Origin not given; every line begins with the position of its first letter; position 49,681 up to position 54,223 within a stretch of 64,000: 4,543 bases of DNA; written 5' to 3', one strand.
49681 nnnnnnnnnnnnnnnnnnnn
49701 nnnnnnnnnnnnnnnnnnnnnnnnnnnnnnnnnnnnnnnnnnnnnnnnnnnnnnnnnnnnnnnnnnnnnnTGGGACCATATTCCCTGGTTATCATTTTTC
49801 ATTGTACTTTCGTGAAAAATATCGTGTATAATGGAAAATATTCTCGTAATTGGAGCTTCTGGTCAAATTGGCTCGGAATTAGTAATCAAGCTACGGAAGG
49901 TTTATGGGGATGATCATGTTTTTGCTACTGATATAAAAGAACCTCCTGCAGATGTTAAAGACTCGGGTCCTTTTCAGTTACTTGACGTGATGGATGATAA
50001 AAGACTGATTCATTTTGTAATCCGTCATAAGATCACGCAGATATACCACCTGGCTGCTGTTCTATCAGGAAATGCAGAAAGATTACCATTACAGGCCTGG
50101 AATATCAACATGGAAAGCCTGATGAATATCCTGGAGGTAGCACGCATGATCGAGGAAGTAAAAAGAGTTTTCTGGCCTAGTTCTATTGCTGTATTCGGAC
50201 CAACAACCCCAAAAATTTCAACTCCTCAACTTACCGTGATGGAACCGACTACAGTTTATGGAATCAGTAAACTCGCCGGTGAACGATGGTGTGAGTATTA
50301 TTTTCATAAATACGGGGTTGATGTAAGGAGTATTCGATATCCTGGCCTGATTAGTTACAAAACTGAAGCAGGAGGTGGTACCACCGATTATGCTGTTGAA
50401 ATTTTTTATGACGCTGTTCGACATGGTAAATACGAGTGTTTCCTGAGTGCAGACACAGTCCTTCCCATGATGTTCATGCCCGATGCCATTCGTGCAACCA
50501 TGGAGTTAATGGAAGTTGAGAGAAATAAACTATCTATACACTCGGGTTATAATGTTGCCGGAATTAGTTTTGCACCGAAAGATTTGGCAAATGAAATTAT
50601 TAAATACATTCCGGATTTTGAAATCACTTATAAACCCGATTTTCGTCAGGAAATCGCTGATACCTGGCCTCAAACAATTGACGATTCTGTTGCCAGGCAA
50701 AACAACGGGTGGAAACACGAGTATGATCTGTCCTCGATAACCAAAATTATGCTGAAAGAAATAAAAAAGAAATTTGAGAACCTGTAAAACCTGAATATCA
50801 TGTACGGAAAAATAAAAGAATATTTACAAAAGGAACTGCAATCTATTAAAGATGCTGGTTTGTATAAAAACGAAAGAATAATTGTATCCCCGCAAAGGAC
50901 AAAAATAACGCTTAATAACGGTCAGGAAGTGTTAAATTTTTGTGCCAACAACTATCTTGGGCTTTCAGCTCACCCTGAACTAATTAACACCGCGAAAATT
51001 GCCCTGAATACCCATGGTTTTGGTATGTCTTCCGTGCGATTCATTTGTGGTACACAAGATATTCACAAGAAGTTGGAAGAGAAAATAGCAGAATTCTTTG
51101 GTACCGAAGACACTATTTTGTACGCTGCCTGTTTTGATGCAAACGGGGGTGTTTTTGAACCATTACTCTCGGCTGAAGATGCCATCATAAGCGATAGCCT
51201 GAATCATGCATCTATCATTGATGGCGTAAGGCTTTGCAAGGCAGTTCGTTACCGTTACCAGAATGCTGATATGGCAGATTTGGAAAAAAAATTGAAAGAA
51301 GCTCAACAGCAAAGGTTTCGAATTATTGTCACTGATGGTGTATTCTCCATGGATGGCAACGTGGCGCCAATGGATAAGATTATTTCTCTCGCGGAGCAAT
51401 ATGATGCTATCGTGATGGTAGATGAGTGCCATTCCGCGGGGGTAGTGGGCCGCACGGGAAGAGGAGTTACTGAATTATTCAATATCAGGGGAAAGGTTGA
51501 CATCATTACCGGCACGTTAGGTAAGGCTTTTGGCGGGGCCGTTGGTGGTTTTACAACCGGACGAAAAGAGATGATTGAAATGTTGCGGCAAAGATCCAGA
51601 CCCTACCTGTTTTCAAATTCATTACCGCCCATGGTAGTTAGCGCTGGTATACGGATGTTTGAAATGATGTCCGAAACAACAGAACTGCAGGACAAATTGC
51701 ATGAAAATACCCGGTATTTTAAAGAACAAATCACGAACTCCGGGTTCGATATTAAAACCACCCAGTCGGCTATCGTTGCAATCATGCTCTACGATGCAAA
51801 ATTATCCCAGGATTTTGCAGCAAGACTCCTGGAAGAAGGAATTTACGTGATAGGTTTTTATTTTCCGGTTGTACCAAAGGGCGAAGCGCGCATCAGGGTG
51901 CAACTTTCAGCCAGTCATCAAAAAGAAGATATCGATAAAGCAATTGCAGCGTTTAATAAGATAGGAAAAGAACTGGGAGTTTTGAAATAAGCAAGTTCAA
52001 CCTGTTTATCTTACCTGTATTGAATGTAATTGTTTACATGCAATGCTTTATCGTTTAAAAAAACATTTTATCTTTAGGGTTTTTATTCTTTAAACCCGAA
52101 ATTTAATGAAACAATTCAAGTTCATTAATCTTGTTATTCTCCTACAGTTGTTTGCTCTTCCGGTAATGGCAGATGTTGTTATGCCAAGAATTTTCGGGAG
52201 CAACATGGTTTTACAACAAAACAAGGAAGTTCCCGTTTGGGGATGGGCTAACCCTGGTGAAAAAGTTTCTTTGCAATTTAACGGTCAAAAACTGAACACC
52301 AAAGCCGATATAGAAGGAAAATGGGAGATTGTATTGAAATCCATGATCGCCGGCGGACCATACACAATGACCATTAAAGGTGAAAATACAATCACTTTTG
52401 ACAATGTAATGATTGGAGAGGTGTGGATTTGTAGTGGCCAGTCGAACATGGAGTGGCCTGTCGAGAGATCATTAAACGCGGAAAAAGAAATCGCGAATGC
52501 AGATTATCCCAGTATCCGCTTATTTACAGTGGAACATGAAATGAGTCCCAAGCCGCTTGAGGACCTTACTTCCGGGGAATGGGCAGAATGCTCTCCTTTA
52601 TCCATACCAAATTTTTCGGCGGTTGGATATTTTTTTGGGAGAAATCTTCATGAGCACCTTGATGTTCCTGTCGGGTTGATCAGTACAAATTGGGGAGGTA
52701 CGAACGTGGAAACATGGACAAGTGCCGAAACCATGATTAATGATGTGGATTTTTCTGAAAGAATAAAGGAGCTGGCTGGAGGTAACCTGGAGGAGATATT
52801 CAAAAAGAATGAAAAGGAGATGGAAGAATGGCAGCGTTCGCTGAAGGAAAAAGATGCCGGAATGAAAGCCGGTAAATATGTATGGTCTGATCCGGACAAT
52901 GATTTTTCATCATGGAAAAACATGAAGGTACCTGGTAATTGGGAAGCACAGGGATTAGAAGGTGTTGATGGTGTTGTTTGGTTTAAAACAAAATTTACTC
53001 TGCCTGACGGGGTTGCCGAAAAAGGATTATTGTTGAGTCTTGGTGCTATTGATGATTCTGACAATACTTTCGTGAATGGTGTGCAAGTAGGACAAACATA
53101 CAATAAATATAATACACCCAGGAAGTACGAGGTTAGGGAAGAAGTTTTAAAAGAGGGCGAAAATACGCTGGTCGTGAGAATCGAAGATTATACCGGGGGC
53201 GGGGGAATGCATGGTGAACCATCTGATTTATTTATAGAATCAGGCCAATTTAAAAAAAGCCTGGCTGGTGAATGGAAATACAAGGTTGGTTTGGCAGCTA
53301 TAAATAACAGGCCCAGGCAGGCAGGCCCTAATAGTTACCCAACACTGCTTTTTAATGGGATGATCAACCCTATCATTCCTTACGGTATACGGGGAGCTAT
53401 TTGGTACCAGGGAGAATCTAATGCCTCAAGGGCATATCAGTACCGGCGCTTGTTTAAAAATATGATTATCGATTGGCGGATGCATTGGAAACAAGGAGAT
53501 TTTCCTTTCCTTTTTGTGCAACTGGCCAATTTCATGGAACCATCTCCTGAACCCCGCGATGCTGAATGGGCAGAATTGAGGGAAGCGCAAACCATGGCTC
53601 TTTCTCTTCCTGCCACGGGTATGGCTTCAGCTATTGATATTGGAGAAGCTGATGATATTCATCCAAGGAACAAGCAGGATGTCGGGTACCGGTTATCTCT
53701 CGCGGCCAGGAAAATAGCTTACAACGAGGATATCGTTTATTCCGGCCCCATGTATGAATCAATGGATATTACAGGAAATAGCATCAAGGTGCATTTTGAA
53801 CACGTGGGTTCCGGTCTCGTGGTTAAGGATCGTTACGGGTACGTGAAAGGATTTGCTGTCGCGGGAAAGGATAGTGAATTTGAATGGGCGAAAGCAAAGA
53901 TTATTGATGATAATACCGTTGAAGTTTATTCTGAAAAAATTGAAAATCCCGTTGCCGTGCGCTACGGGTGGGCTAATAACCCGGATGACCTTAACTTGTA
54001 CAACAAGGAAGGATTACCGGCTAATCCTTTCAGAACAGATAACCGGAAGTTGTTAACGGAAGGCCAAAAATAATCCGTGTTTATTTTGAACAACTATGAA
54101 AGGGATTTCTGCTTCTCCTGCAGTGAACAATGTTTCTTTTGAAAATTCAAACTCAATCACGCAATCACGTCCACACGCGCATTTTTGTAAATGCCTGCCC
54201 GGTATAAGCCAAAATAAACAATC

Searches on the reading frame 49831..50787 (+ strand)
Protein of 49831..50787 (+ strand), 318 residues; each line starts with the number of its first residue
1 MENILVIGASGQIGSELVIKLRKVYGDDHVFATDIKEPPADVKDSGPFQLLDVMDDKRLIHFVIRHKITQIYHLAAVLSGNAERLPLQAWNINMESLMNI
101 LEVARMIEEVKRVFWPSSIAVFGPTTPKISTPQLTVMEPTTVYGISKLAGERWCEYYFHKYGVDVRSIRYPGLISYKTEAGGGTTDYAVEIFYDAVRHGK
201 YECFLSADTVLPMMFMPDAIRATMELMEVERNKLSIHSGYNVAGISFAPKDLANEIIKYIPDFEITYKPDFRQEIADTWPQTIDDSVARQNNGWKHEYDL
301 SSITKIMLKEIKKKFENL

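Call 11: search_protein_families(library=pfam, proteins=[window:49831-50787:+])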
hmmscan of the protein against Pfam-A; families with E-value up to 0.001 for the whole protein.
window:49831-50787:+ (318 aa): 5 families
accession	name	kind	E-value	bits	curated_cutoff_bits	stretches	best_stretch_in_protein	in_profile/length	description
PF01370.27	Epimerase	-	9.3e-28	97.7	20.9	1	4-232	1-230/240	NAD dependent epimerase/dehydratase family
PF16363.11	GDP_Man_Dehyd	-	8.2e-19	68.7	27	1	5-169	1-179/332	GDP-mannose 4,6 dehydratase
PF04321.23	RmlD_sub_bind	-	2.2e-11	43.8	27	1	3-161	2-143/287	RmlD substrate binding domain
PF07993.18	NAD_binding_4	-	4.9e-07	29.6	20.1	1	65-211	86-246/258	Male sterility protein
PF02719.21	Polysacc_synt_2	-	6.1e-06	26.1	20.2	1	4-155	1-150/293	Polysaccharide biosynthesis protein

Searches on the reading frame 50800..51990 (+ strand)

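Call 11: search_protein_families(library=pfam, proteins=[window:50800-51990:+])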
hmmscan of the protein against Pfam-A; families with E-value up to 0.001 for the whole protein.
window:50800-51990:+ (396 aa): 5 families
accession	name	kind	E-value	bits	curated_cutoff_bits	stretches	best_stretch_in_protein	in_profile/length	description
PF00155.27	Aminotran_1_2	-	3e-67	227.8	19.7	1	43-384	2-360/361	Aminotransferase class I and II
PF01212.27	Beta_elim_lyase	-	1.1e-07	31.9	27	1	90-318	35-272/288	Beta-eliminating lyase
PF00266.25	Aminotran_5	-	6.4e-07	29.1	21.5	1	85-213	41-180/371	Aminotransferase class-V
PF00464.25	SHMT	-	8.9e-06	25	27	1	145-342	141-349/399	Serine hydroxymethyltransferase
PF01053.26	Cys_Met_Meta_PP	-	0.0007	18.7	27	0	89-216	54-181/381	Cys/Met metabolism PLP-dependent enzyme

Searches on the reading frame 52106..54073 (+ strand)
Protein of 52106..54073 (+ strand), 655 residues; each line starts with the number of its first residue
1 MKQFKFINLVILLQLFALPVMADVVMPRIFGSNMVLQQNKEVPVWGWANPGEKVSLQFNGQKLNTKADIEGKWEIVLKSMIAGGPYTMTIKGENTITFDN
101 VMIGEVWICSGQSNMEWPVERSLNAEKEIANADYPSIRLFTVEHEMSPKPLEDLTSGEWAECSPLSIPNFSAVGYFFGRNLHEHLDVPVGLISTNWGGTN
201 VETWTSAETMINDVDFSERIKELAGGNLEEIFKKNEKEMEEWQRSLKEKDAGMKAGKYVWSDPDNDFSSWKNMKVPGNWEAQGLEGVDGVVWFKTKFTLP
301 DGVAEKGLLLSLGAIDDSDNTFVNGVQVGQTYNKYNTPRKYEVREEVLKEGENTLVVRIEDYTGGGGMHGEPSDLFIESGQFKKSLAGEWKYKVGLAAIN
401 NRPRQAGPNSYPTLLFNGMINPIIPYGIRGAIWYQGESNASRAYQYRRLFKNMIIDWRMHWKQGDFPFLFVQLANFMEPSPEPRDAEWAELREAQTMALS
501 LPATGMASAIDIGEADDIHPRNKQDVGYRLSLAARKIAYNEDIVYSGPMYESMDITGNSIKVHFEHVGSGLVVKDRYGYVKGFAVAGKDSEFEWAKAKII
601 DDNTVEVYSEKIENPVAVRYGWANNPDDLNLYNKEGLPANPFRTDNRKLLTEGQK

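Call 31: search_protein_families(library=pfam, proteins=[window:52106-54073:+], max_evalue=0.00001)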
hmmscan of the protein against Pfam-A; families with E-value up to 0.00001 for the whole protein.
window:52106-54073:+ (655 aa): 3 families
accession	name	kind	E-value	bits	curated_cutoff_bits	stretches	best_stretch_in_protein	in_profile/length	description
PF03629.24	SASA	-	3.8e-19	69.6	24.8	1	428-523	120-211/226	Carbohydrate esterase, sialic acid-specific acetylesterase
PF02837.24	Glyco_hydro_2_N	-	2.1e-08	34.7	28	1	231-370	12-144/169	Glycosyl hydrolases family 2, sugar binding domain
PF13364.12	BetaGal_ABD2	-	2.3e-06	28.8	23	1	286-361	32-108/112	Beta-galactosidase second all-beta domain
